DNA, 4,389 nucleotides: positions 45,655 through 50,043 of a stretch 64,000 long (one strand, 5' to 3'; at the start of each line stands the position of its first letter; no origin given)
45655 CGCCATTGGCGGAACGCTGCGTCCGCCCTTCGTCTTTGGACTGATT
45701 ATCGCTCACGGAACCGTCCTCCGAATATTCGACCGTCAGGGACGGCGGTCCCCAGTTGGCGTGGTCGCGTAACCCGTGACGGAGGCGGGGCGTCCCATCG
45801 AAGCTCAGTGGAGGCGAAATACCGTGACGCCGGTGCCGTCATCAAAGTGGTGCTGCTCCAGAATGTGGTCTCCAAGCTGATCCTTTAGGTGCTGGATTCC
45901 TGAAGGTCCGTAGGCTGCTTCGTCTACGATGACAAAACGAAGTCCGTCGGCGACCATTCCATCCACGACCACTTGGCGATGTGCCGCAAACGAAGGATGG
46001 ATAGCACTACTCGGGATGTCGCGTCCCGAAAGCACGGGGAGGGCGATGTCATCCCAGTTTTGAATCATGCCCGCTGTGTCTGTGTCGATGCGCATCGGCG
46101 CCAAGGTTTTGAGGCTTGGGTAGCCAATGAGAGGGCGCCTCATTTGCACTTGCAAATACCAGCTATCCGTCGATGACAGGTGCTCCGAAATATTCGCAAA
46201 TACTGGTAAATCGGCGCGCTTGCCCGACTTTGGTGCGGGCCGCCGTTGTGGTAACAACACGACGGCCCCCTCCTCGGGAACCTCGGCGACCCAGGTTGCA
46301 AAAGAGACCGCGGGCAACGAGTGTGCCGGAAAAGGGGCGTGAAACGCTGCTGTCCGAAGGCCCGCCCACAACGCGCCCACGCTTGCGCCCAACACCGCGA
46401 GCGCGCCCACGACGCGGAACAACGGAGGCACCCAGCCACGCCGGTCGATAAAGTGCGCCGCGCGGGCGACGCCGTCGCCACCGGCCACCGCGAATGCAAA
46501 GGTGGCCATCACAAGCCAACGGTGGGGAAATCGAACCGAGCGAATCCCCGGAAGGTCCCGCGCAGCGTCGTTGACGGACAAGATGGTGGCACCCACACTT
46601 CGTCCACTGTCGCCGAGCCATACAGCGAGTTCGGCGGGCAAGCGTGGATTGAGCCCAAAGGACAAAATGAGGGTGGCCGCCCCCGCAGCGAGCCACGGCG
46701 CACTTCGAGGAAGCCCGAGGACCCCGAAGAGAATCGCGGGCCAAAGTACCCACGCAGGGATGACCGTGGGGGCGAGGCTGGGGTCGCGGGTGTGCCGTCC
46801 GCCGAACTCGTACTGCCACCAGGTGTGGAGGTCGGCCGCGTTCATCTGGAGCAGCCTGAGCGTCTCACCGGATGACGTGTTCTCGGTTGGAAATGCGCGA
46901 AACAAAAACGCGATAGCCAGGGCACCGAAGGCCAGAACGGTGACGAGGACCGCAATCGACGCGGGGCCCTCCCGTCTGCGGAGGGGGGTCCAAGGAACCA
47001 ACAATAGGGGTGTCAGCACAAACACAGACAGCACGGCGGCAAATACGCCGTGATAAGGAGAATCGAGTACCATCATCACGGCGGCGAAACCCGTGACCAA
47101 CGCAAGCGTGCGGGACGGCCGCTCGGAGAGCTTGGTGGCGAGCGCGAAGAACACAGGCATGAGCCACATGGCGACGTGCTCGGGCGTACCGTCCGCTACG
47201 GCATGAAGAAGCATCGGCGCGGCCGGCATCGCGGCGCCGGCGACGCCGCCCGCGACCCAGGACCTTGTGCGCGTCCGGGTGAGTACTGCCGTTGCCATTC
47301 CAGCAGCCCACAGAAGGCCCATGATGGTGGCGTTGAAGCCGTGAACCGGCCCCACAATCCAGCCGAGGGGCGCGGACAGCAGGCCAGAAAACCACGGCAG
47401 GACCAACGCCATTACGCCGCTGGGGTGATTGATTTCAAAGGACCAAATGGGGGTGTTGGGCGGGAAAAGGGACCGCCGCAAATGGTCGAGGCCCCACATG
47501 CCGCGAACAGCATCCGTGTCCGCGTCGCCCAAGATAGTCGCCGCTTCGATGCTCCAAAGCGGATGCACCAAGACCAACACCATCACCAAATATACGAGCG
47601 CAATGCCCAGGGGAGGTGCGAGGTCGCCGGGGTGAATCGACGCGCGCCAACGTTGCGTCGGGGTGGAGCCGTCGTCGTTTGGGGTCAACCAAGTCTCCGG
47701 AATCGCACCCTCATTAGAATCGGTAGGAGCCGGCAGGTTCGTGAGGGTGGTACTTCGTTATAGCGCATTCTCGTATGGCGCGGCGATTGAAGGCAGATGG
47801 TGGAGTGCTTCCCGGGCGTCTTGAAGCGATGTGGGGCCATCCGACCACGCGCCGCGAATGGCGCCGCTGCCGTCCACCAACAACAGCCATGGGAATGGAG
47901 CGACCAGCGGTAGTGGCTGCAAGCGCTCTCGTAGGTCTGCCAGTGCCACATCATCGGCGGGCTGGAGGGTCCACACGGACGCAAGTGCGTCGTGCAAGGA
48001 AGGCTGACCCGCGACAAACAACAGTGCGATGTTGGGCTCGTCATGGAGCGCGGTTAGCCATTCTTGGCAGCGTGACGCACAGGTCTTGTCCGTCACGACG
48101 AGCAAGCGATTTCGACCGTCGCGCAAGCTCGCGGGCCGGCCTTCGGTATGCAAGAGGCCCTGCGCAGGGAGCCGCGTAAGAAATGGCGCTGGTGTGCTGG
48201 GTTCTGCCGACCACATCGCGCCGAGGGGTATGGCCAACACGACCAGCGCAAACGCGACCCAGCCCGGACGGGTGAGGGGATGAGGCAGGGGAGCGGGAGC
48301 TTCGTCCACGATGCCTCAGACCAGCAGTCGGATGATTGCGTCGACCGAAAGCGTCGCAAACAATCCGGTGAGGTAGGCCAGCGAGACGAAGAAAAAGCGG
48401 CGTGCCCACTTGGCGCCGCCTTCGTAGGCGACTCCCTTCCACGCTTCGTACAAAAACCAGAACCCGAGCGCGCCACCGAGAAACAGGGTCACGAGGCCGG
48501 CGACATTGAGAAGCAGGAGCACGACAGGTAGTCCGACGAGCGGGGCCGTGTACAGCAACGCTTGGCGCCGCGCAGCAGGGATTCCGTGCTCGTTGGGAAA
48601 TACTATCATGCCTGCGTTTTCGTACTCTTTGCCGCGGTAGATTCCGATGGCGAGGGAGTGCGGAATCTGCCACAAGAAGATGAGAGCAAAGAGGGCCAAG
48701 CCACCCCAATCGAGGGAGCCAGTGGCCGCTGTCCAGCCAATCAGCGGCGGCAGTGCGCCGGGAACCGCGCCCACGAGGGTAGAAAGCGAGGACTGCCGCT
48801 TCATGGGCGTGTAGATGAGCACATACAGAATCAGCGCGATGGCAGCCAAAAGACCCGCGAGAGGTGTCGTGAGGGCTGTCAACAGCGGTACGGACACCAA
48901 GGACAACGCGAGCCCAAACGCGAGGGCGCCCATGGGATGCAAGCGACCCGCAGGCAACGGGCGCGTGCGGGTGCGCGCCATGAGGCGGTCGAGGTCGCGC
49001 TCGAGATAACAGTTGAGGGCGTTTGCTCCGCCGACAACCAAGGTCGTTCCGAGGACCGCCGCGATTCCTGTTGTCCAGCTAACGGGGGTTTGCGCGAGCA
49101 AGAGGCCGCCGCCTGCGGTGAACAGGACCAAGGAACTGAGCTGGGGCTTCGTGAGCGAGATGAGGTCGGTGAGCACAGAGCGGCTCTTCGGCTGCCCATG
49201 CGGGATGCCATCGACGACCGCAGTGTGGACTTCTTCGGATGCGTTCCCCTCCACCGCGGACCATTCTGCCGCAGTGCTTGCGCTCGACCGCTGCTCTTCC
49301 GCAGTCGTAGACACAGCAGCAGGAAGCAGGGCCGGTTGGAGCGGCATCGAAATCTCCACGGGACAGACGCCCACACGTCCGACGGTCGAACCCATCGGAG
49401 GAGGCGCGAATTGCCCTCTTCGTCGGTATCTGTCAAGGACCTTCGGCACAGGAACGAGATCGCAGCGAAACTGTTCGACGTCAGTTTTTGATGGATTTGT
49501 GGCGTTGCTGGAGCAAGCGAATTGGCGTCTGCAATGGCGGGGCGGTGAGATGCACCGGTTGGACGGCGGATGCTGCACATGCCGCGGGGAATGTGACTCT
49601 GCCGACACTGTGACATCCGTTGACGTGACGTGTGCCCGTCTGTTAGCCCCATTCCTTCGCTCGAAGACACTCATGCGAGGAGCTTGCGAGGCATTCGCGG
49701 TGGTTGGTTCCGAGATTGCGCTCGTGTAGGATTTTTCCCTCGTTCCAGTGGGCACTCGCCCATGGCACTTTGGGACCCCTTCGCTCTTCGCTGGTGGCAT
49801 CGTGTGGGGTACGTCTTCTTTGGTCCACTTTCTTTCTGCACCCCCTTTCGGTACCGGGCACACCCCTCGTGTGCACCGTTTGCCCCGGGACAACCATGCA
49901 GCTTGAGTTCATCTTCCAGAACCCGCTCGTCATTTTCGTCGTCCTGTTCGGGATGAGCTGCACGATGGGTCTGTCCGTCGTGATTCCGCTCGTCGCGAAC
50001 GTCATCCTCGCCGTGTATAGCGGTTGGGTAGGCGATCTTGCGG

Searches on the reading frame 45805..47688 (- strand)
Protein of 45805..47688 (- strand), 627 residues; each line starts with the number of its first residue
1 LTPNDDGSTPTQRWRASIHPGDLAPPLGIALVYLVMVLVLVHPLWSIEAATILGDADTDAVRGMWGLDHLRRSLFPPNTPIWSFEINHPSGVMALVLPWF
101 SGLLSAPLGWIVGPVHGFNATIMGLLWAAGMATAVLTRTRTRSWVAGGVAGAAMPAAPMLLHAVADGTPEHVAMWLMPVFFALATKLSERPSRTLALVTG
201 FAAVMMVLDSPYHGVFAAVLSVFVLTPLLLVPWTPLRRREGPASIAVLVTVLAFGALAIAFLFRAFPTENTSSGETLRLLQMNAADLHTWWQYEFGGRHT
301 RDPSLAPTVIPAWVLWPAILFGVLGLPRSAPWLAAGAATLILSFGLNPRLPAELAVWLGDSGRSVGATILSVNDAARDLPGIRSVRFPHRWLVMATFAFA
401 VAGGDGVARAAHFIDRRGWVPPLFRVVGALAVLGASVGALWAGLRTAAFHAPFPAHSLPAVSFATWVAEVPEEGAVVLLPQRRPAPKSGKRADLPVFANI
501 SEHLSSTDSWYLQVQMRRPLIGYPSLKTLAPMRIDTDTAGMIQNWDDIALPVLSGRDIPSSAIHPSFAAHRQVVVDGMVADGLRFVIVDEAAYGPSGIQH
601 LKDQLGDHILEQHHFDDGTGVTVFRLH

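Call 64: search_protein_families(library=pfam, proteins=[window:45805-47688:-], max_evalue=0.00001)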
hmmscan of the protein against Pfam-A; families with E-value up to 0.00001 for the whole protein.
window:45805-47688:- (627 aa): 1 family
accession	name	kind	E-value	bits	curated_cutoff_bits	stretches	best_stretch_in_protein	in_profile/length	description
PF20176.3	DUF6541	-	4.7e-06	25.6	29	1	117-343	184-407/646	Family of unknown function (DUF6541)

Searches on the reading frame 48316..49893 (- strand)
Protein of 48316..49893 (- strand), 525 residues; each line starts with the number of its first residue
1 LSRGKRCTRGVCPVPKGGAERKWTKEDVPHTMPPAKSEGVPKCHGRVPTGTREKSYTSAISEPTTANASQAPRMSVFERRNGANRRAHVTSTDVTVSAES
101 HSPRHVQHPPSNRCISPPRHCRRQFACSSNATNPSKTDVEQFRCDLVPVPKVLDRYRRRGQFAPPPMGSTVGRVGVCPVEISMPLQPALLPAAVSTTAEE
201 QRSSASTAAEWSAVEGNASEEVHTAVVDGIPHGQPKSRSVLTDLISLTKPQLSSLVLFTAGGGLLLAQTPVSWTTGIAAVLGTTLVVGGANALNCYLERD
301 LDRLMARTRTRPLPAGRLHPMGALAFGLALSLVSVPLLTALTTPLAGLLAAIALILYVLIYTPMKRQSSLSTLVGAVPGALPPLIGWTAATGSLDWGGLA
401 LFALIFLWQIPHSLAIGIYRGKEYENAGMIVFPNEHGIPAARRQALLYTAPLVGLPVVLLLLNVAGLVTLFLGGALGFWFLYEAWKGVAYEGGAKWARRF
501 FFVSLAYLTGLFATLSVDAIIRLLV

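Call 64: search_protein_families(library=pfam, proteins=[window:48316-49893:-], max_evalue=0.00001)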
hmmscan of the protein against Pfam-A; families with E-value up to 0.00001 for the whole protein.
window:48316-49893:- (525 aa): 1 family
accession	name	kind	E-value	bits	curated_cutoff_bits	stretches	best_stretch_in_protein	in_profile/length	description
PF01040.23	UbiA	-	1e-54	185.9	34.2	1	257-505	2-249/250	UbiA prenyltransferase family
